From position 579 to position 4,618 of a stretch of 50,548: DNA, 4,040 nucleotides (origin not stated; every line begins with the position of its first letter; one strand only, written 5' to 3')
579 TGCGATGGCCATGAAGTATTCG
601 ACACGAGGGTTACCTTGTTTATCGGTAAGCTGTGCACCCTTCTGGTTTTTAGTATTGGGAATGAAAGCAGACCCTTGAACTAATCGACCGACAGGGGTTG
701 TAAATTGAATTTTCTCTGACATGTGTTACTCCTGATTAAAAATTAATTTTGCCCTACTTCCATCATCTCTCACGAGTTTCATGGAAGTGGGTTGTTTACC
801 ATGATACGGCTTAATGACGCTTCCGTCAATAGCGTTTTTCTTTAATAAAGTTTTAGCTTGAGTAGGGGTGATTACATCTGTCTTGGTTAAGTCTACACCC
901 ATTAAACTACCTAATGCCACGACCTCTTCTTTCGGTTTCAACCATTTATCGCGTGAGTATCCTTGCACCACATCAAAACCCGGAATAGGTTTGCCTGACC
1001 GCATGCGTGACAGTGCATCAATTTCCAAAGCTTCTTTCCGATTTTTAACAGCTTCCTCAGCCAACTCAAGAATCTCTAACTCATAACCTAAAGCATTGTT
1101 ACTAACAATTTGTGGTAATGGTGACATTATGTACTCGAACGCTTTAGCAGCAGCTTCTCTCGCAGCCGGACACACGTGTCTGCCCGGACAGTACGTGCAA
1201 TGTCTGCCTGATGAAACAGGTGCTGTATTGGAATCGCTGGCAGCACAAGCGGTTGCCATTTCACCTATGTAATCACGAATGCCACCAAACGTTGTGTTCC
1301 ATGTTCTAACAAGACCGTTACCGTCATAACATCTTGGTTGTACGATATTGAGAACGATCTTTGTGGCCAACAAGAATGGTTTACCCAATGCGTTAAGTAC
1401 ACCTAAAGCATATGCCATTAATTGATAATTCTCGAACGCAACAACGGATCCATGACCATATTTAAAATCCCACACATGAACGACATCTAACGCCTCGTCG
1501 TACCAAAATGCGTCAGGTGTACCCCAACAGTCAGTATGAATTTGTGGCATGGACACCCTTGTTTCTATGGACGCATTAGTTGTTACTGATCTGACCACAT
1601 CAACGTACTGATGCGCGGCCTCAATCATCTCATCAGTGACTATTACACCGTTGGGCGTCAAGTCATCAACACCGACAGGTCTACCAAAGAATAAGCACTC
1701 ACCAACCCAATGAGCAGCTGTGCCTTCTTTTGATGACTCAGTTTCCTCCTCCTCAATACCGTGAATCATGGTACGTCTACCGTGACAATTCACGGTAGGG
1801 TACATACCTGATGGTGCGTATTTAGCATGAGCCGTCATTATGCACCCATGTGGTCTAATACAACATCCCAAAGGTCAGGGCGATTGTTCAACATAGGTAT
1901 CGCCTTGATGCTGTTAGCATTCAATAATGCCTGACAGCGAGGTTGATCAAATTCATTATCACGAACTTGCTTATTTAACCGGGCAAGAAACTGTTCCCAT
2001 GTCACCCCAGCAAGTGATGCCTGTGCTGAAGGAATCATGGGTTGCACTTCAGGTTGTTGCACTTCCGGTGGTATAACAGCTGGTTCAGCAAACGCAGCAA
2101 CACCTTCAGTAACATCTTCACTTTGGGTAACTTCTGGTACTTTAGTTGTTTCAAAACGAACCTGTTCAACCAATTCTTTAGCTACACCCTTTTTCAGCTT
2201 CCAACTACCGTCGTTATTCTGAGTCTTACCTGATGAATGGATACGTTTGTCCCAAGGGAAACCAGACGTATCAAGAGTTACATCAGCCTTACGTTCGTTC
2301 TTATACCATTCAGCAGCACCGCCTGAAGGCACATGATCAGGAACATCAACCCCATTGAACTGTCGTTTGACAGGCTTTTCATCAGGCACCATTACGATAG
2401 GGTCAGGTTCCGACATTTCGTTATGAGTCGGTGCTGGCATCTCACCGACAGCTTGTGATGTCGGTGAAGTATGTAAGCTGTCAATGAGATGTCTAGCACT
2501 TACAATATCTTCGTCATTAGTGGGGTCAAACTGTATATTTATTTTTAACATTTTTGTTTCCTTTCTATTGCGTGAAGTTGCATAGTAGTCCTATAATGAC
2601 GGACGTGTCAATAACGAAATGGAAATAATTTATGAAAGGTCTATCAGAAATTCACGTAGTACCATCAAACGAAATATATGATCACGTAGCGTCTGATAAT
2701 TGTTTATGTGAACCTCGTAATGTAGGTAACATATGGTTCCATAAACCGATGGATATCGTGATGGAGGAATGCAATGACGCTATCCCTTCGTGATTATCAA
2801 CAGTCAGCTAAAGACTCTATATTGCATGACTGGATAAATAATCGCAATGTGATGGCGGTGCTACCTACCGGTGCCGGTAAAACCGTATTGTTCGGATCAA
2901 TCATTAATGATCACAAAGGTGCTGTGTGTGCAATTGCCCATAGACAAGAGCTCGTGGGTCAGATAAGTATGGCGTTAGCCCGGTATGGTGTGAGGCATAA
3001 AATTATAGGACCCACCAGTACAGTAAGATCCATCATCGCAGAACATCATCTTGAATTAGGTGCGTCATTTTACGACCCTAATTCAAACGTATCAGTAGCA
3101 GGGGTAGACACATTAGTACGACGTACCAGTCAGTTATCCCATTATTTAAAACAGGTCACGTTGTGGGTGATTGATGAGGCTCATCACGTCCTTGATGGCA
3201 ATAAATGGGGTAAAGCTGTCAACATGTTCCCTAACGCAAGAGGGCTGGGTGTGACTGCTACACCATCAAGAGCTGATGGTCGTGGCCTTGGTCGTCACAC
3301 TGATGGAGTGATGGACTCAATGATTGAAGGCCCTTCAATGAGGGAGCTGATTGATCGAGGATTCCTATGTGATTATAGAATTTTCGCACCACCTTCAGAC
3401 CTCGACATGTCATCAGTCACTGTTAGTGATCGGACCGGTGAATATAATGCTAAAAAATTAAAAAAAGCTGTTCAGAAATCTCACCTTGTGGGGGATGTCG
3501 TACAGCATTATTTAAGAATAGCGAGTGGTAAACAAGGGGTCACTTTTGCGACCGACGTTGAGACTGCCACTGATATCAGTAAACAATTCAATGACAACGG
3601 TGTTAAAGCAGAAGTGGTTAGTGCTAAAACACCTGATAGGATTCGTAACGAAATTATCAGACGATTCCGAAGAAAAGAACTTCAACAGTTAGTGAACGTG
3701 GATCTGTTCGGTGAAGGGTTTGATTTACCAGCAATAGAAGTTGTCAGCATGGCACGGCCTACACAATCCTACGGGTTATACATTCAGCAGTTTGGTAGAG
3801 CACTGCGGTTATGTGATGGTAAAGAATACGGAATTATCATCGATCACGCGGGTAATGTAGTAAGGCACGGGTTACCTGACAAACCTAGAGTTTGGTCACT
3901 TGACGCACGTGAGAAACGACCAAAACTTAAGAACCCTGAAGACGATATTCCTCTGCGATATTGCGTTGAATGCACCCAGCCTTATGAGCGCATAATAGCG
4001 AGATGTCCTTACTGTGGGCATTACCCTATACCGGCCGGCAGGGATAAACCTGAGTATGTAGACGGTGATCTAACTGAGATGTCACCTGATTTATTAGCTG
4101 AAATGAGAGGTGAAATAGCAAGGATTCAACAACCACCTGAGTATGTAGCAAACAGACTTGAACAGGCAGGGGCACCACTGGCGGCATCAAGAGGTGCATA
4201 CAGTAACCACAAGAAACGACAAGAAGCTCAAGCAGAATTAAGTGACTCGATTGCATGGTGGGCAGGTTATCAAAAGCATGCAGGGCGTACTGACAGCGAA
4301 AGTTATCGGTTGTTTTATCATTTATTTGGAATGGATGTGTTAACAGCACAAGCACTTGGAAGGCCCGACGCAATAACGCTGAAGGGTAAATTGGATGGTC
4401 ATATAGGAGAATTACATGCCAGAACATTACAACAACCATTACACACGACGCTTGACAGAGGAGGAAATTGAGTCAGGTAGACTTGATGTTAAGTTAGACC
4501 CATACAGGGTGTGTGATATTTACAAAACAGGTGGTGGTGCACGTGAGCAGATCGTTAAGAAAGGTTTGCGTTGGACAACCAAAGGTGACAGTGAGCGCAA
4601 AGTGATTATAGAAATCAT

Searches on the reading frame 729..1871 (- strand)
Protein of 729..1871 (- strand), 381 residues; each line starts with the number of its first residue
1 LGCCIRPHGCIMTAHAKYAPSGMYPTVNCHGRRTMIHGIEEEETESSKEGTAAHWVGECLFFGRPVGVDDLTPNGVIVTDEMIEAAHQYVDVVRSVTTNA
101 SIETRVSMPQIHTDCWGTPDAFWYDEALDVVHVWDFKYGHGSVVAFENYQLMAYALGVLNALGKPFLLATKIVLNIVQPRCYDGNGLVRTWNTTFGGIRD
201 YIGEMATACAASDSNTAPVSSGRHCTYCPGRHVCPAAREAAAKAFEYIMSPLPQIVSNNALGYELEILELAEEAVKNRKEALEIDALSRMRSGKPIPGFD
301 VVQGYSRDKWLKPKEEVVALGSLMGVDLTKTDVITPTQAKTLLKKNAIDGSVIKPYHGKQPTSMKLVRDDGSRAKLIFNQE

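Call 23: search_protein_families(library=phrogs, proteins=[window:729-1871:-], max_evalue=0.00001)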
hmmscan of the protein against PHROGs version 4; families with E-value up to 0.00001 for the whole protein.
window:729-1871:- (381 aa): 1 family
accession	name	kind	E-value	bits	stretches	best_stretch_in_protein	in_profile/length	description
phrog_69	-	DNA, RNA and nucleotide metabolism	2.2e-63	216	1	12-376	84-465/501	exonuclease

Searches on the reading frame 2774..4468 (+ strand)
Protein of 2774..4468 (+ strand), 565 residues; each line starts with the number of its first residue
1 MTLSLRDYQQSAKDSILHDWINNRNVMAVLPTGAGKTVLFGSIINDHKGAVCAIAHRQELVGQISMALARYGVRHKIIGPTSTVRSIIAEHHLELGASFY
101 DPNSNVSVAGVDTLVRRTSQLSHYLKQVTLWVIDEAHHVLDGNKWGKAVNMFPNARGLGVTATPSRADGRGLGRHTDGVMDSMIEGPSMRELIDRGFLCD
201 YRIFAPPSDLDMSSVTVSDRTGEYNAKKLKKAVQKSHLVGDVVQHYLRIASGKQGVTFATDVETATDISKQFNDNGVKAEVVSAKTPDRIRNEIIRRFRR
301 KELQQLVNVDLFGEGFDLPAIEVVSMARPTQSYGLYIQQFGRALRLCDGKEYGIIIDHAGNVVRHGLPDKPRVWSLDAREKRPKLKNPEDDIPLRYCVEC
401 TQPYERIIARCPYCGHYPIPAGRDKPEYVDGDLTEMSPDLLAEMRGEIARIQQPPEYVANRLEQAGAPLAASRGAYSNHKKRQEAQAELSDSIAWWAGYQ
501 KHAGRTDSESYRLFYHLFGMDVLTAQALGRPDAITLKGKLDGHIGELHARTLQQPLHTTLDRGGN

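Call 23: search_protein_families(library=phrogs, proteins=[window:2774-4468:+], max_evalue=0.00001)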
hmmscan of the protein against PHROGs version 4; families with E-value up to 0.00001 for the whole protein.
window:2774-4468:+ (565 aa): 4 families
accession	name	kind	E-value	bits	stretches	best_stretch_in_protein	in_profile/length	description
phrog_16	-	DNA, RNA and nucleotide metabolism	4.8e-96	323.9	1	3-497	271-704/986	DNA helicase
phrog_9690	-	DNA, RNA and nucleotide metabolism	1.6e-13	51.4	1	119-359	32-269/306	DNA helicase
phrog_16694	-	unknown function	1.3e-09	37.6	0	290-357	603-673/1010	-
phrog_3830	-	unknown function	6.5e-06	25.6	0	266-360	601-695/1032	-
